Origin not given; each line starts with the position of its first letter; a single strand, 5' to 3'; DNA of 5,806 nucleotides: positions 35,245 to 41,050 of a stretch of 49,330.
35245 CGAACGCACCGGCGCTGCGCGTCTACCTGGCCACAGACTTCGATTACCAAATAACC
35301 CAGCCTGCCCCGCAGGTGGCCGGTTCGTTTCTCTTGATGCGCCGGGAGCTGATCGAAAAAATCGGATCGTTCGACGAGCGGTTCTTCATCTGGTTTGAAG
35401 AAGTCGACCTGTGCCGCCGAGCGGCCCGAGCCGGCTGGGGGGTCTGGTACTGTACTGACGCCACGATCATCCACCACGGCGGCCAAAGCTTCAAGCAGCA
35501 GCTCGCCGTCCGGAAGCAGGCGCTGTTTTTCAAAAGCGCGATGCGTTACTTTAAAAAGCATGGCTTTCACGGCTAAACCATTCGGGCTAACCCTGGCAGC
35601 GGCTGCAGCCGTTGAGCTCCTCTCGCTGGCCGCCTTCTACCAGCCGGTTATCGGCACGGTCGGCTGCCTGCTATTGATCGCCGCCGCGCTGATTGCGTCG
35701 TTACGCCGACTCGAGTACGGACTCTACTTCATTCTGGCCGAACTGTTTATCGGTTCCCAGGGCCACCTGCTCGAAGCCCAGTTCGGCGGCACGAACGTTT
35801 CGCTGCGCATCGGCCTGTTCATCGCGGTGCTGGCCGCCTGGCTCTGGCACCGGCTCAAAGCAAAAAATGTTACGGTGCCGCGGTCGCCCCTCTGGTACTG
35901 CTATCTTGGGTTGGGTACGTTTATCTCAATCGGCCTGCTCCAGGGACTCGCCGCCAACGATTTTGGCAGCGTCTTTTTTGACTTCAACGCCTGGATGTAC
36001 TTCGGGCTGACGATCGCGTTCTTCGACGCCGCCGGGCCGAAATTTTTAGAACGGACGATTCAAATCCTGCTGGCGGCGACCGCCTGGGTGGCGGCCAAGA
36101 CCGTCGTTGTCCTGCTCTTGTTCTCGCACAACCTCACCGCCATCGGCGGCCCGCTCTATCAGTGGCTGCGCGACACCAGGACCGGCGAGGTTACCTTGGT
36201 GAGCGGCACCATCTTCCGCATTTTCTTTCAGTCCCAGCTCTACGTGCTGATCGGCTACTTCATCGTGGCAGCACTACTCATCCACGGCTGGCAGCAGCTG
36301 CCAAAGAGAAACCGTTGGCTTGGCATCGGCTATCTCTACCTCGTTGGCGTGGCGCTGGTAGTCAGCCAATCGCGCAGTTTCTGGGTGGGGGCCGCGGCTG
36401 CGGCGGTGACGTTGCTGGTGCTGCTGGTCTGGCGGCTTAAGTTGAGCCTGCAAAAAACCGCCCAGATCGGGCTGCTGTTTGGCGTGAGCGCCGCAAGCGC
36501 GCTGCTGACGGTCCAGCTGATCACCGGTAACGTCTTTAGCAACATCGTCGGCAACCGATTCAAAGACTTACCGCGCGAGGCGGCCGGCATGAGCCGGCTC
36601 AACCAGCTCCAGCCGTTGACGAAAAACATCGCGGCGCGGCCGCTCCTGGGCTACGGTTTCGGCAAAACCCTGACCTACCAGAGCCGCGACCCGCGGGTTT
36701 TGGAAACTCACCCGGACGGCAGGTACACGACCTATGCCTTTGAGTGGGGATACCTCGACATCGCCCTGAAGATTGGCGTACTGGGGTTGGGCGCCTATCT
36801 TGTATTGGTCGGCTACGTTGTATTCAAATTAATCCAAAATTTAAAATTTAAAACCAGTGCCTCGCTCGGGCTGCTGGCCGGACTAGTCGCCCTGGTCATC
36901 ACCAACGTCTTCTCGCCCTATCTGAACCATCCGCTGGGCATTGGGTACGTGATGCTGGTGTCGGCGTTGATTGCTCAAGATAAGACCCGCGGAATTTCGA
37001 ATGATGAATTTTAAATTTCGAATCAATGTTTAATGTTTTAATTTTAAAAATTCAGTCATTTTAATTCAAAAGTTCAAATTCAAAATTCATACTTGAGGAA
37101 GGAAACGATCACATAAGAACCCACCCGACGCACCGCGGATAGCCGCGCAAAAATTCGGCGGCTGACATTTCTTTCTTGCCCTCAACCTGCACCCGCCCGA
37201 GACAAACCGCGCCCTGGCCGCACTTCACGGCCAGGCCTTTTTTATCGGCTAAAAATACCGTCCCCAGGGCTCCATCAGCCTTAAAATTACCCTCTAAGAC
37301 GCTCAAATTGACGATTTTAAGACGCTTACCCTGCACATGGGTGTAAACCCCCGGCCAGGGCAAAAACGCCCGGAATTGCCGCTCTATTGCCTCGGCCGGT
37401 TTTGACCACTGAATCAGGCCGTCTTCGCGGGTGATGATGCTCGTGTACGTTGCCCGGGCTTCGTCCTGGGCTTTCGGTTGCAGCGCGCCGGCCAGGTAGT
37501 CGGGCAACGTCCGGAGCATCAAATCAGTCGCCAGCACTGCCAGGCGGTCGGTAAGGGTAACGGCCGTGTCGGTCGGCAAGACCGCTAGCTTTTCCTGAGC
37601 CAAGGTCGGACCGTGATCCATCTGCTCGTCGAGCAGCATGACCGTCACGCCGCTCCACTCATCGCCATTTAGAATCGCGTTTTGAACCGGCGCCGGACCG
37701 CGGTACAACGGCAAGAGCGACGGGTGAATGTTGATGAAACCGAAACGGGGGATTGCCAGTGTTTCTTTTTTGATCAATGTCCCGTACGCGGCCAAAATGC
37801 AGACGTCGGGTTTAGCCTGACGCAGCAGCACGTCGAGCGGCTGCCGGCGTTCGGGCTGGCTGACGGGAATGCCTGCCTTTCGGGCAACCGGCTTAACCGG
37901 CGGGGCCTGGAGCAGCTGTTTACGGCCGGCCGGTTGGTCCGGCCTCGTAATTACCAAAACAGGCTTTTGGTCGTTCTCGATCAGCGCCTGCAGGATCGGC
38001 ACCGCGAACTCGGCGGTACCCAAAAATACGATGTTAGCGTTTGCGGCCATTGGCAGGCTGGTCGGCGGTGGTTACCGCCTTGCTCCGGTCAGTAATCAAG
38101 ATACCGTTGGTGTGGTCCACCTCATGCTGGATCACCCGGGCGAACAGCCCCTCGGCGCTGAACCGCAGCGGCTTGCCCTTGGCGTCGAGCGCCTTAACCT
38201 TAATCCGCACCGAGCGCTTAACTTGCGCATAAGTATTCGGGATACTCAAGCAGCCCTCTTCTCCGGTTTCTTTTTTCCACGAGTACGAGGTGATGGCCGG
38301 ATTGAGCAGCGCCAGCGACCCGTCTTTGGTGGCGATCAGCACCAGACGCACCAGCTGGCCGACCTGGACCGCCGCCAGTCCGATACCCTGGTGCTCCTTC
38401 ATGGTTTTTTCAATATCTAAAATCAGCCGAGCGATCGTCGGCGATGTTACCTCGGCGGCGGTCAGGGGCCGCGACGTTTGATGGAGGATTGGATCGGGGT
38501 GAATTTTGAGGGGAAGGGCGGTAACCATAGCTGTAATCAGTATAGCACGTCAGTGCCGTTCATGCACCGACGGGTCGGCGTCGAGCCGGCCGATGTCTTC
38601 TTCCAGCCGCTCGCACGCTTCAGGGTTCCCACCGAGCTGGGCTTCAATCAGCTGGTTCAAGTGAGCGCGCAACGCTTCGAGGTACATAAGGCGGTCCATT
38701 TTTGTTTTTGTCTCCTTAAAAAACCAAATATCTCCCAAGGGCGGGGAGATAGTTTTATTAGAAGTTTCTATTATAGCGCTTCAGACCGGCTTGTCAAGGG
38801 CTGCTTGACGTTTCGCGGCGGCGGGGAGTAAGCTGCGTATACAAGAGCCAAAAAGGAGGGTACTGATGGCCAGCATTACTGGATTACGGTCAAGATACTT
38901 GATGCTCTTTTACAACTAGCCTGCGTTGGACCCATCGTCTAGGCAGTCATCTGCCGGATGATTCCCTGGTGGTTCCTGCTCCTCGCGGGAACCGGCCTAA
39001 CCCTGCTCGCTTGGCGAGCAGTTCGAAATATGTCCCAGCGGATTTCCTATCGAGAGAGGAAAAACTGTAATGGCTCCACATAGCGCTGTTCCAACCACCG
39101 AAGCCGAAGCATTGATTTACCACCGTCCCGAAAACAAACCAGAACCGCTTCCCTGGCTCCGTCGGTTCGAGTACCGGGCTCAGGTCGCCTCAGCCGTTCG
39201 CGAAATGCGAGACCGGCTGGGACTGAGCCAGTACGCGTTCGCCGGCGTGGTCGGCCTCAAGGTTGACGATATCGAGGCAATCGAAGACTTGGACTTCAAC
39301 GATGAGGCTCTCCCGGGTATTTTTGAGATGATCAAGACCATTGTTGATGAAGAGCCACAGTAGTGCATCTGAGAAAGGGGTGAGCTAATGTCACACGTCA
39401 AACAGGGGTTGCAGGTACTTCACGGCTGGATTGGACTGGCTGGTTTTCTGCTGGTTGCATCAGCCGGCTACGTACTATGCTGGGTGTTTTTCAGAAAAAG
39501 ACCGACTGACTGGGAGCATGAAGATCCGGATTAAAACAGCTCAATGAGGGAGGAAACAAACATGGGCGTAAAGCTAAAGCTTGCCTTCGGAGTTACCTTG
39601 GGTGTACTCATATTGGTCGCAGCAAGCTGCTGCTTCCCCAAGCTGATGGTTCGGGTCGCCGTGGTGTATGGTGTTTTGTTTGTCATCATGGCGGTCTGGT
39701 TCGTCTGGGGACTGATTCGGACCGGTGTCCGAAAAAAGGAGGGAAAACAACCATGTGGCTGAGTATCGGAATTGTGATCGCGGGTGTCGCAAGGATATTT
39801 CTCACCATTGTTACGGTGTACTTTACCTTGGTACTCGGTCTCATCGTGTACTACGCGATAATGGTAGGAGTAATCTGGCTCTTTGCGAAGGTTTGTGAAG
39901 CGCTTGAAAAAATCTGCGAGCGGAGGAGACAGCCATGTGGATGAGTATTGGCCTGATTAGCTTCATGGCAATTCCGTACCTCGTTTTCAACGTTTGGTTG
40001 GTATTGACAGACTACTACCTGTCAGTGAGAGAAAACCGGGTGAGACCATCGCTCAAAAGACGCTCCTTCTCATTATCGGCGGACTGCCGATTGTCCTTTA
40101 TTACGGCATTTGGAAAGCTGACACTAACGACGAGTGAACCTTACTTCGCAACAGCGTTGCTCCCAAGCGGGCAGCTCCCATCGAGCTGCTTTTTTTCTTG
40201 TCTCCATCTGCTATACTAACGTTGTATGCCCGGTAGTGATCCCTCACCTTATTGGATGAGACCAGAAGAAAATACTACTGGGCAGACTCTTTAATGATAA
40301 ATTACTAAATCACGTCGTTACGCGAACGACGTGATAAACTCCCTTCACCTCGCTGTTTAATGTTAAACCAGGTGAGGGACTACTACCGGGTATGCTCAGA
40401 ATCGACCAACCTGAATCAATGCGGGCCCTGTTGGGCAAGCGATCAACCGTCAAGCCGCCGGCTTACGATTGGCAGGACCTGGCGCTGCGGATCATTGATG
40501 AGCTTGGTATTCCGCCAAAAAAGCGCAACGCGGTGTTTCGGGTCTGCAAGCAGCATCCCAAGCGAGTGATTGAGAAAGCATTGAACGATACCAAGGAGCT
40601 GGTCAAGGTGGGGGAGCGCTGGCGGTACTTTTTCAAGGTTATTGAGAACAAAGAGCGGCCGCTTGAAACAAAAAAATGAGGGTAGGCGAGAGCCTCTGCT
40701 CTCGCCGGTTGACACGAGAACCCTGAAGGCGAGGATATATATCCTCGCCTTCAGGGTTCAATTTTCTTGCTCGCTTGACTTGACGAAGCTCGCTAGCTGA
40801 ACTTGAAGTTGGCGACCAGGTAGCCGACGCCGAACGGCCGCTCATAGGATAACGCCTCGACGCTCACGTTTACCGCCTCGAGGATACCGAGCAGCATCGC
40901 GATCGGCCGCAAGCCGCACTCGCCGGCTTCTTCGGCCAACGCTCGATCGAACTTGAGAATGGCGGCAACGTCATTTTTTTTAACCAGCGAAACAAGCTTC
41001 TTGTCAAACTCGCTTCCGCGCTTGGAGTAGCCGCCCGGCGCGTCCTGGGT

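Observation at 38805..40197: SD-driven operon of seven small ORFs: an XRE-like HTH plus a series of 1-2 TM mini-proteins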

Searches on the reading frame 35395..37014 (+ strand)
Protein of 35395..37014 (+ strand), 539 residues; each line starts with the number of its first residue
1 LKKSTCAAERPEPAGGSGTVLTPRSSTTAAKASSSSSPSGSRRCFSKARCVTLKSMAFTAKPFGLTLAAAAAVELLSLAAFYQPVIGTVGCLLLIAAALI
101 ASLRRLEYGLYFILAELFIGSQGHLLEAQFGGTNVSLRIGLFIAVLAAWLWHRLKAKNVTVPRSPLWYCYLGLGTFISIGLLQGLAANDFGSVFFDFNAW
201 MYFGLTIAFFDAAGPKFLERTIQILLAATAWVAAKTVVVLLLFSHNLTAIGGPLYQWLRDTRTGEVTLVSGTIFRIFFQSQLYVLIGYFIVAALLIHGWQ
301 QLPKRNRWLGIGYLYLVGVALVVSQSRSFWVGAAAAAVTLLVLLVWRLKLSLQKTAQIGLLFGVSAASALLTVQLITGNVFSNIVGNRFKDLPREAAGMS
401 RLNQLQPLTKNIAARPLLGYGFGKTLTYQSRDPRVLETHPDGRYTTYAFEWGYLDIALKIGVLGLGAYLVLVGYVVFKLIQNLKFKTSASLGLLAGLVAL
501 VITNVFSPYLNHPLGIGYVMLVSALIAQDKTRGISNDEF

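Call 24: search_protein_families(library=pfam, max_evalue=0.001, proteins=[window:35395-37014:+])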
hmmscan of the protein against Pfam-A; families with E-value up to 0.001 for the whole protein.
window:35395-37014:+ (539 aa): 1 family
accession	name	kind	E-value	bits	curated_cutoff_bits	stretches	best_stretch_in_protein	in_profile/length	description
PF04932.20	Wzy_C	-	5e-10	39.8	31.7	1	315-468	4-148/149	O-Antigen ligase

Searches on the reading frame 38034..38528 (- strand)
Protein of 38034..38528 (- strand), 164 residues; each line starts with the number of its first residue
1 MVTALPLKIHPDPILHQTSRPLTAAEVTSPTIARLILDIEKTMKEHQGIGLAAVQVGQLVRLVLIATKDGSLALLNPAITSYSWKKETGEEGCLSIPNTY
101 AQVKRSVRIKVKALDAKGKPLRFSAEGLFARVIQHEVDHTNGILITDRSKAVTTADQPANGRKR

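Call 21: find_related_loci(query=window:38034-38528:-, collection=genome_contigs, flank=10000)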
Query window:38034-38528:- (164 aa) in genome_contigs; peptide patterns used: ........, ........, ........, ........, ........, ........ (x = any residue, [..] = any of these).
475 stretches matched a pattern; 145 encode a relative of the query (tblastn E <= 1e-3); the best 80 are kept; 80 distinct loci.
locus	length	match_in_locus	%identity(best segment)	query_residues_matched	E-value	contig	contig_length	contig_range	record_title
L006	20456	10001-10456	45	1-152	4e-38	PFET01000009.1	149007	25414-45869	MAG: Candidatus Uhrbacteria bacterium CG10_big_fil_rev_8_21_14_0_10_48_11 CG10_8_21_14_0.10_scaffold_215_c, whole genome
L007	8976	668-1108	48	6-150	1e-33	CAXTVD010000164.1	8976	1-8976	MAG TPA_asm: uncultured Lichenihabitans sp. isolate private_T1888_metawrap_bin.15 genome assembly, contig: private_T1888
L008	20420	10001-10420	47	7-148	4e-33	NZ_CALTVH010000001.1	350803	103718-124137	MAG: uncultured Ezakiella sp. isolate uibBvI9Drb_bin.36.MAG NODE_4_length_350803_cov_19.226339, whole genome shotgun seq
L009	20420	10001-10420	47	7-148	1e-32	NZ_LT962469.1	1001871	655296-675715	Ezakiella peruensis strain M6.X2 isolate M6.X2, whole genome shotgun sequence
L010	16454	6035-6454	47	7-148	2e-32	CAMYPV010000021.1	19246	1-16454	MAG TPA_asm: uncultured Ezakiella sp. isolate SRR17635647_bin.28_metaWRAP_v1.3_MAG genome assembly, contig: ERZ14212596.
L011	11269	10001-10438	46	2-148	1e-31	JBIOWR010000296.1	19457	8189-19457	MAG: Actinomycetota bacterium isolate MAG077 k127_802374, whole genome shotgun sequence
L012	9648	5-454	36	15-162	8e-29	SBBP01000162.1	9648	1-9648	MAG: Candidatus Microgenomatus auricola isolate Bin_40 Hy_contig30046, whole genome shotgun sequence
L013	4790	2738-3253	40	11-163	1e-28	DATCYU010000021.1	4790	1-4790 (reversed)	MAG TPA_asm: Candidatus Saccharimonadales bacterium isolate SMAG_U52 k141_264348, whole genome shotgun sequence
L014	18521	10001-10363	45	36-150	3e-28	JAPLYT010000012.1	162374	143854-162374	MAG: Candidatus Saccharibacteria bacterium isolate LacPavin_0818_WC45_MAG_44_10 LacPavin_0818_WC45_scaffold_267281, whol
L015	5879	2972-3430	38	3-157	2e-28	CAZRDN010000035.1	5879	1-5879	MAG TPA_asm: uncultured Gammaproteobacteria bacterium isolate SRP329715_co1_108 genome assembly, contig: NODE_21150_leng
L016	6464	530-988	39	1-147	7e-28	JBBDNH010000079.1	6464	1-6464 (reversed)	MAG: Dehalococcoidia bacterium isolate LejiaB_68_9 Lejia_B_15384_length_6464_cov_5, whole genome shotgun sequence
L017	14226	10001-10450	37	11-150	6e-28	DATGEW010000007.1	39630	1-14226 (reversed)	MAG TPA_asm: Candidatus Saccharimonadales bacterium isolate SMAG_U9712 k141_1237605, whole genome shotgun sequence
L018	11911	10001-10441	39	11-147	9e-28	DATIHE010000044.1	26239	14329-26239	MAG TPA_asm: Candidatus Nanoarchaeia archaeon isolate SMAG_U15630 k141_94420, whole genome shotgun sequence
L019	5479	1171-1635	39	11-155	1e-27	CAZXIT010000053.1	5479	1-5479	MAG TPA_asm: uncultured Candidatus Saccharibacteria bacterium isolate SRP200132_co1_116 genome assembly, contig: NODE_28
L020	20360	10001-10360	46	37-150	1e-27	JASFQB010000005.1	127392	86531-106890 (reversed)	MAG: Candidatus Woesebacteria bacterium isolate D0819S12metaG_Bin_714 D0819S12metaG_FD_scaffold_5_c1, whole genome shotg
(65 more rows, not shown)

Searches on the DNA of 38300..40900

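Call 88: search_rna_families(source=window, start=38300, end=40900, threshold=evalue, max_evalue=1)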
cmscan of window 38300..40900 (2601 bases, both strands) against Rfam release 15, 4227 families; matches with E-value up to 1: 1.
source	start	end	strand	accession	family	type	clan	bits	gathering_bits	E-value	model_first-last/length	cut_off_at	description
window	39640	39713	+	RF00827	mir-77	Gene; miRNA;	-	23.9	83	0.029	1-89/89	no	mir-77 microRNA precursor family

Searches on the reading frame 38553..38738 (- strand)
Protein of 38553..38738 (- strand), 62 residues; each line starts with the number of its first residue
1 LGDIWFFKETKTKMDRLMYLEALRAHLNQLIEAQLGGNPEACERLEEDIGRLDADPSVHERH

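Call 5: search_protein_families(library=pfam, max_evalue=1, proteins=[window:38553-38738:-])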
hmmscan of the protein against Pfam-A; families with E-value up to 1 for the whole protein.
seq(62 aa): 3 families
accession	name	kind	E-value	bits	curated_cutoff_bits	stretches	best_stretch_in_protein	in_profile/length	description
PF12294.13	DUF3626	-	0.018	14.5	27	1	19-59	169-205/301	Protein of unknown function (DUF3626)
PF14760.11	Rnk_N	-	0.098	13.6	23.7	1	25-47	11-33/41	Rnk N-terminus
PF20715.2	DUF6827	-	0.19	11.9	26.9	1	7-34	59-86/158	Domain of unknown function (DUF6827)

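Call 9: search_protein_families(library=phrogs, max_evalue=1, proteins=[window:38553-38738:-])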
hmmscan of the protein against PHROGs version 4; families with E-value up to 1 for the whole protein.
seq(62 aa): 1 family
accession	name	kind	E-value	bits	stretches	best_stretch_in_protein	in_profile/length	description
phrog_34459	-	unknown function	0.1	12.2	1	1-53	415-465/497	-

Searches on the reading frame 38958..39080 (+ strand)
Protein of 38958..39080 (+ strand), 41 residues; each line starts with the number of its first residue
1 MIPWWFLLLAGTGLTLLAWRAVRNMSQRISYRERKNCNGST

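Call 5: search_protein_families(library=pfam, max_evalue=1, proteins=[window:38958-39080:+])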
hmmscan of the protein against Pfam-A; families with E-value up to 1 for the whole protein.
seq(41 aa): 0 families

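Call 9: search_protein_families(library=phrogs, max_evalue=1, proteins=[window:38958-39080:+])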
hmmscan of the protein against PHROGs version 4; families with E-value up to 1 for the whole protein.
seq(41 aa): 1 family
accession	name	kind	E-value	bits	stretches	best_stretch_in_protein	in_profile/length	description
phrog_3804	-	unknown function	0.27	12.6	1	3-32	45-74/92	-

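Call 51: search_protein_families(library=padloc, max_evalue=1, proteins=[window:38958-39080:+])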
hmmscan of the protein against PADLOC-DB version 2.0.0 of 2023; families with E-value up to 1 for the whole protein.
seq(41 aa): 0 families

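Call 52: search_protein_families(library=ncbifam, max_evalue=1, proteins=[window:38958-39080:+])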
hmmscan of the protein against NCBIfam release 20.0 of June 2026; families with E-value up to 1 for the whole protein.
seq(41 aa): 0 families
